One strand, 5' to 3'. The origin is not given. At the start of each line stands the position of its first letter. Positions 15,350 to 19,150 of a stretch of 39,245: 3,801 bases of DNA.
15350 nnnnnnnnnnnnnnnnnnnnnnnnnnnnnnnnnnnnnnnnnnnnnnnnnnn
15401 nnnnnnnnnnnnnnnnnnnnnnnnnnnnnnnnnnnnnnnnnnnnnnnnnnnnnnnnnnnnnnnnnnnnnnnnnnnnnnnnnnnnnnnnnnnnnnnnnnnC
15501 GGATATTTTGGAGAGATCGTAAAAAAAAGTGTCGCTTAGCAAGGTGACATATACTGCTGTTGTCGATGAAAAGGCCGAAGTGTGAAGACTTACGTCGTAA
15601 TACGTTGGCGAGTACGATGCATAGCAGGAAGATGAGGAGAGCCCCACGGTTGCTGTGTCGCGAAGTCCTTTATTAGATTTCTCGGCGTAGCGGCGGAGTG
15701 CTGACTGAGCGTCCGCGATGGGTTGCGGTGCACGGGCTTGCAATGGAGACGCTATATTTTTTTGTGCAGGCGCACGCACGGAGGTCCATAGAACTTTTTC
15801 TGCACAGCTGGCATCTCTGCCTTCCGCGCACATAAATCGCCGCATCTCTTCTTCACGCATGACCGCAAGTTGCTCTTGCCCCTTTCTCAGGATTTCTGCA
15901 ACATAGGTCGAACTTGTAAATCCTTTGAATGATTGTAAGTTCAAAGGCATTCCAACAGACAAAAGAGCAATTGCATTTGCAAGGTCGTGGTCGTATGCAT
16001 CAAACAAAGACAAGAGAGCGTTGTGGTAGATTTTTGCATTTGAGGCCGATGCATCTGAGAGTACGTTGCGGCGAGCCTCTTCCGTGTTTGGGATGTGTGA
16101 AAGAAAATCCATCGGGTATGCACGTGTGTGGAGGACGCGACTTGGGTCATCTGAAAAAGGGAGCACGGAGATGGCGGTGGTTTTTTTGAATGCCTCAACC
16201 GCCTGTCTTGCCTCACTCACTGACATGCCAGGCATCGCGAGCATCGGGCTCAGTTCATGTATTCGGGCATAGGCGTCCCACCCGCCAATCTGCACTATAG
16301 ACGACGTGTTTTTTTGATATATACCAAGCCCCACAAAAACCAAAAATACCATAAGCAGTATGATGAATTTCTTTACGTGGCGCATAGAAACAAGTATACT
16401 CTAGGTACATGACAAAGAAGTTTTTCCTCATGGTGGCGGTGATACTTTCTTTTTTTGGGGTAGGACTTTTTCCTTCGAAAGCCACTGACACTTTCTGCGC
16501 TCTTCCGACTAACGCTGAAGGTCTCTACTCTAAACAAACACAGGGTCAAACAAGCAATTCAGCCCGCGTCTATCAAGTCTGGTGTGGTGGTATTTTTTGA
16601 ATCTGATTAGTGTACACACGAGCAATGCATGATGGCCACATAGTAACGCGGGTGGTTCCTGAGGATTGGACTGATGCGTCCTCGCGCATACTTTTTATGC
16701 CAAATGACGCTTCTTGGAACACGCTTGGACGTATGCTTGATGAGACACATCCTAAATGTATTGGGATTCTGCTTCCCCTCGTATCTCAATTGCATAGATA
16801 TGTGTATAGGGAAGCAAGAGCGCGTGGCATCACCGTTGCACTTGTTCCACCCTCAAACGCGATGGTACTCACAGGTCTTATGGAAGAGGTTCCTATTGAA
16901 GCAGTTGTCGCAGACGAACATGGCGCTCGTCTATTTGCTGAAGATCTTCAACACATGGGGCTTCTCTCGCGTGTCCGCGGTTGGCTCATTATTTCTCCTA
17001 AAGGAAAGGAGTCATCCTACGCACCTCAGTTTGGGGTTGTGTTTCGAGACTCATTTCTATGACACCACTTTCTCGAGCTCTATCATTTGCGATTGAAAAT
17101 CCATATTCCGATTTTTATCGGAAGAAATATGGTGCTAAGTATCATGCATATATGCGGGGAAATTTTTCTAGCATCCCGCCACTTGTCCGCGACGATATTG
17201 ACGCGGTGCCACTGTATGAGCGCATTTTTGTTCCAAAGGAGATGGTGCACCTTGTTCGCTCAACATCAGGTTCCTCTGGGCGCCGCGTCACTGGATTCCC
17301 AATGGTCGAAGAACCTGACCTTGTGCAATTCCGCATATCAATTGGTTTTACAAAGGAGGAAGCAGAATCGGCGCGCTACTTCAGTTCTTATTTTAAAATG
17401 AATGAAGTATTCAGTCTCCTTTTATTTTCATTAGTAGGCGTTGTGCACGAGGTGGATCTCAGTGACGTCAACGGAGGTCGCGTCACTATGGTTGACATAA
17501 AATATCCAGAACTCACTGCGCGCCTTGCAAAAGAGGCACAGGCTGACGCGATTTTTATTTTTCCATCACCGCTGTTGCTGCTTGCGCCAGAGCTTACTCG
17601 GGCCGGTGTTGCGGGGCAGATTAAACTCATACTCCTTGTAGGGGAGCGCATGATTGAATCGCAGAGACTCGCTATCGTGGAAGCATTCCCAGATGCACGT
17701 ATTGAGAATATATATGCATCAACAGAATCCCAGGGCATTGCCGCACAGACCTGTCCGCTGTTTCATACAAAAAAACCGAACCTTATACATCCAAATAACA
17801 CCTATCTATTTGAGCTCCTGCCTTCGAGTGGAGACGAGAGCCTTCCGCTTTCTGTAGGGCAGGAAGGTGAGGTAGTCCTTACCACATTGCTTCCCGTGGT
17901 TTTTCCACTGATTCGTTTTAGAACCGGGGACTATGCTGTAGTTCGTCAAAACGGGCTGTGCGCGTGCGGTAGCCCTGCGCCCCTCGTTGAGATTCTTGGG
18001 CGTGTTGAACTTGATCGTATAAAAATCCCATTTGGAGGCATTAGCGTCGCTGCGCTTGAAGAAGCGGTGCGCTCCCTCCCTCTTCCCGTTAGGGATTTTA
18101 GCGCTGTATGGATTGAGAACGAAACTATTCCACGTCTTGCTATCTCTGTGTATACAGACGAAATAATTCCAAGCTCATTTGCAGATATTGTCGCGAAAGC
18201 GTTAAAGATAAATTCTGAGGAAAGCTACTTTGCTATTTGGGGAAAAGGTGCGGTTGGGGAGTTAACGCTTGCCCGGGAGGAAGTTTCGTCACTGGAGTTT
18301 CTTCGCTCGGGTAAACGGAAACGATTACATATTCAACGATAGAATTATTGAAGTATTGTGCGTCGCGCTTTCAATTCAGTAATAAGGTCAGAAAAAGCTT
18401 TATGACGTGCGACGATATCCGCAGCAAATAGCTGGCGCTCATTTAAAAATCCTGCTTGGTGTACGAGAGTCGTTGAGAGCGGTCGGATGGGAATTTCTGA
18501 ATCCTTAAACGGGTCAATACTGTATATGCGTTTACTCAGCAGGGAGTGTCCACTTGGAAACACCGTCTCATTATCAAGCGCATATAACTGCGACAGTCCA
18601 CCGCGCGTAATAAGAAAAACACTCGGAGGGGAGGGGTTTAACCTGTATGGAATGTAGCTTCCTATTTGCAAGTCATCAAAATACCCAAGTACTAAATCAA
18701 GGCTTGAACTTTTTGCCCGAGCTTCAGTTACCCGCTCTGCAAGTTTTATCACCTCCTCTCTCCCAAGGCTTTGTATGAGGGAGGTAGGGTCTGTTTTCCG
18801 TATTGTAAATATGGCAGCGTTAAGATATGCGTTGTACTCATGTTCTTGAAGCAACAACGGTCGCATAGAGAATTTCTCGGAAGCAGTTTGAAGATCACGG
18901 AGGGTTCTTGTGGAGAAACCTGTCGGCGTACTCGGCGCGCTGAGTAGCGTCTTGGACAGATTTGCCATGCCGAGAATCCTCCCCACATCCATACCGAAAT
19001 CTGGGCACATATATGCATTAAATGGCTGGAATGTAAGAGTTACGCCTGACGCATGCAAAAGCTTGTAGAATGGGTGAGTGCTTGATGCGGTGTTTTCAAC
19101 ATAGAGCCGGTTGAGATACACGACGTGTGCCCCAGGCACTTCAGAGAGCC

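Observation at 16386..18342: Cassette B: a second, diverged copy of the peptide-partner-ligase unit, showing protein-level conservation of the peptide tail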

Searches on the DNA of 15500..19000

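Call 72: search_rna_families(source=window, start=15500, end=19000, threshold=evalue, max_evalue=1)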
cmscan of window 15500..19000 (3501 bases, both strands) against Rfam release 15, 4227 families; matches with E-value up to 1: 0.
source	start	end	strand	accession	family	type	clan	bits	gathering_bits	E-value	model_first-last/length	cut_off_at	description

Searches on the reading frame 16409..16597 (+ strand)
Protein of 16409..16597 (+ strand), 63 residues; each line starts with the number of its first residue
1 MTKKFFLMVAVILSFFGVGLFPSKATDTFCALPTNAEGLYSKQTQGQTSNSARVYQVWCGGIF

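Call 9: search_protein_families(library=pfam, proteins=[window:16409-16597:+], max_evalue=1)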
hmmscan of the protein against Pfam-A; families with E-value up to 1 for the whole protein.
window:16409-16597:+ (63 aa): 0 families

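Call 10: search_protein_families(library=ncbifam, proteins=[window:16409-16597:+], max_evalue=1)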
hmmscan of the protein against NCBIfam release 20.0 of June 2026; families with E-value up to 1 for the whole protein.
window:16409-16597:+ (63 aa): 0 families

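Call 59: find_homologous_proteins(query=A3, max_evalue=10)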
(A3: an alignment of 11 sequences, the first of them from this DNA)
Query A3 (11 sequences) (63 aa, profile of the alignment): 37 proteins with E <= 10 among 1010 candidates.
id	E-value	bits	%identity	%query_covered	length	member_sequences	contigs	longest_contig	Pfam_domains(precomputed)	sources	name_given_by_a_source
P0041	3.6e-22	97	31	100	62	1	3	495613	-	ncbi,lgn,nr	ncbi:MAG: hypothetical protein NT019_00465 [Candidatus Adlerbacteria bacterium]|nr:hypothetical prot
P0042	3.4e-21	93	33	100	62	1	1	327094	-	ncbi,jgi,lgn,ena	ncbi:MAG: hypothetical protein WCK46_00290 [Candidatus Adlerbacteria bacterium]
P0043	8.6e-19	86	100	100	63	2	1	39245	-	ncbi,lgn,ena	-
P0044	2.6e-18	84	33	100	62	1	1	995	-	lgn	-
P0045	5.9e-14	70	30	90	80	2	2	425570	-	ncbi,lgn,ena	-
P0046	2.7e-10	58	38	100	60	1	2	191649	-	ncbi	-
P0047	6.6e-10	57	34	83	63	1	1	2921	-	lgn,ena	-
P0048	7.4e-10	57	30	90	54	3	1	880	-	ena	-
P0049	2.0e-9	56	41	27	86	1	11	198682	-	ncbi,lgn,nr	ncbi:MAG: hypothetical protein HYT98_04325 [Candidatus Sungbacteria bacterium]|nr:hypothetical prote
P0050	3.3e-7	49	41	27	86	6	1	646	-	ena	-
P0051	5.4e-7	48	37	95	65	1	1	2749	-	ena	-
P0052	1.2e-6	47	41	27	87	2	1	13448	-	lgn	-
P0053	4.0e-2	32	38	87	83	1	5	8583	-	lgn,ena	-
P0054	4.5e-2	32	41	43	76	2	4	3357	-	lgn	-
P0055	4.6e-2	32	50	35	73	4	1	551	-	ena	-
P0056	1.3e-1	31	40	37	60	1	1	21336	-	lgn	-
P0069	1.5e+0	27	32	97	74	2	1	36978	-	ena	-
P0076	3.2e+0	26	47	30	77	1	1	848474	-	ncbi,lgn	-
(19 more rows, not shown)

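Call 61: find_encoding_contigs(protein=P0076, flank=10000, max_places=1)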
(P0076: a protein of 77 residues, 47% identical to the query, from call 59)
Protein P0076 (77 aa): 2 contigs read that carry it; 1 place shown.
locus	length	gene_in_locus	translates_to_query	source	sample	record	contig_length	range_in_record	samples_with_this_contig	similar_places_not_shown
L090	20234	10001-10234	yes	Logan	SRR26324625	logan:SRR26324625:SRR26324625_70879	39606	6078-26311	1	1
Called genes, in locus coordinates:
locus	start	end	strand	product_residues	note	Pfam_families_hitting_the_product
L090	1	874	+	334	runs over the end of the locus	PF00294:PfkB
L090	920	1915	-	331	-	PF02779:Transket_pyr, PF02780:Transketolase_C, PF22613:Transketolase_C_1 (faint)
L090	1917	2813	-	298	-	PF13292:DXP_synthase_N, PF00456:Transketolase_N, PF00676:E1_dh (faint)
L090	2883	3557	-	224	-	PF00834:Ribul_P_3_epim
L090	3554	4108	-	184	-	PF07963:N_methyl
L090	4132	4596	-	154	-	PF02502:LacAB_rpiB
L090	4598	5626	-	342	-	PF00044:Gp_dh_N, PF02800:Gp_dh_C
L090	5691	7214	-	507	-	PF00041:fn3 (weak)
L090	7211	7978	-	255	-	-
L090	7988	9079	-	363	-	PF06030:WxLIP_PGBD (weak)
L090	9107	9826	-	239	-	-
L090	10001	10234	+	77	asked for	-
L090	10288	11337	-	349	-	PF16403:Bact_surface_Ig-like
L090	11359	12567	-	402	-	-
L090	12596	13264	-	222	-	-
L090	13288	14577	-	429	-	-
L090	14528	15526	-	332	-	-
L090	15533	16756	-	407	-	-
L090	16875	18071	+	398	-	-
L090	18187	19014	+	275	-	-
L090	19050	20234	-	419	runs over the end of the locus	-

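Call 62: find_encoding_contigs(protein=P0069, flank=10000, max_places=1)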
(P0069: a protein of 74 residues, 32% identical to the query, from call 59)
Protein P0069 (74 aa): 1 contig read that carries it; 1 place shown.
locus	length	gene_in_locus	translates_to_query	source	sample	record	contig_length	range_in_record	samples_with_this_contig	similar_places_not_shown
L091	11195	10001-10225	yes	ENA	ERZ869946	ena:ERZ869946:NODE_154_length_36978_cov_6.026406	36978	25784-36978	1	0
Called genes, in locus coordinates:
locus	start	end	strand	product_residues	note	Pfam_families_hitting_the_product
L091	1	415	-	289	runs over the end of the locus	PF13292:DXP_synthase_N, PF00456:Transketolase_N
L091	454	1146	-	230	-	PF00834:Ribul_P_3_epim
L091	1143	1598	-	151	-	PF02502:LacAB_rpiB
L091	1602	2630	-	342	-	PF00044:Gp_dh_N, PF02800:Gp_dh_C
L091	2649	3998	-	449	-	PF16403:Bact_surface_Ig-like (weak)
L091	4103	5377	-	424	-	-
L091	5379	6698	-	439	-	-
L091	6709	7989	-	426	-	-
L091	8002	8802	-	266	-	-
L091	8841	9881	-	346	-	-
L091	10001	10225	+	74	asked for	-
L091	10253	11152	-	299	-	-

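Call 63: find_encoding_contigs(protein=P0056, flank=10000, max_places=1)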
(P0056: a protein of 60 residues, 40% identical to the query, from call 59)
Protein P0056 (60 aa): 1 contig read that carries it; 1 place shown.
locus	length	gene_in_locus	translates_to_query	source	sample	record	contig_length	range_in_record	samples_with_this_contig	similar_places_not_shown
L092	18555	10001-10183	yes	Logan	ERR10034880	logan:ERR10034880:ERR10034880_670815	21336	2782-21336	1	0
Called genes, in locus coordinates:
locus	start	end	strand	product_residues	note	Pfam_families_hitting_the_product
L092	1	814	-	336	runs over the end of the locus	PF16403:Bact_surface_Ig-like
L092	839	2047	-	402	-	-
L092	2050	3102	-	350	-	-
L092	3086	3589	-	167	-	-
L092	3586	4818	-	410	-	-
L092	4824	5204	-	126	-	-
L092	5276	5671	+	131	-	-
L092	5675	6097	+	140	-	-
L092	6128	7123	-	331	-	-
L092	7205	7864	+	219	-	-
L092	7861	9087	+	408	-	-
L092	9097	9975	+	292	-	-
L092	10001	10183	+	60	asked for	-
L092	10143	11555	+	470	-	-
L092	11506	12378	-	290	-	-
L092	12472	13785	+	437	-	PF02624:YcaO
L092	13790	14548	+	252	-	PF00881:Nitroreductase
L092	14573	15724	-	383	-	-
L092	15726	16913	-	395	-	-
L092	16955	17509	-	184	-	-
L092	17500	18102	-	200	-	-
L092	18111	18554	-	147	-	?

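Call 84: search_protein_families(library=pfam, proteins=[L092:9097-9972:+, L092:7205-7861:+, L092:12472-13782:+, L092:13790-14545:+, L090:9110-9826:-], max_evalue=0.05)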
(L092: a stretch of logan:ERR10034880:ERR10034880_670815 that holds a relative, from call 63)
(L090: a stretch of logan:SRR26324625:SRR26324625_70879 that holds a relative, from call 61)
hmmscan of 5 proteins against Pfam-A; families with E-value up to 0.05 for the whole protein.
L092:9097-9972:+ (292 aa): 0 families

L092:7205-7861:+ (219 aa): 0 families

L092:12472-13782:+ (437 aa): 1 family
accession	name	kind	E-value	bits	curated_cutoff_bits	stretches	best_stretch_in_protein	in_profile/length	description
PF02624.21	YcaO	-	2.4e-45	155.7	25.7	1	66-397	7-324/325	YcaO cyclodehydratase, ATP-ad Mg2+-binding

L092:13790-14545:+ (252 aa): 1 family
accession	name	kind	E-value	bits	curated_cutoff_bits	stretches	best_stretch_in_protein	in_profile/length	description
PF00881.29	Nitroreductase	-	1.6e-14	54.9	23.5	1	66-236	12-166/167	Nitroreductase family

L090:9110-9826:- (239 aa): 0 families

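Call 94: search_protein_families(library=padloc, proteins=[window:16409-16597:+], max_evalue=0.01)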
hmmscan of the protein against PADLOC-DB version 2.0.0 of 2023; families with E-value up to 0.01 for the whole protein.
window:16409-16597:+ (63 aa): 0 families
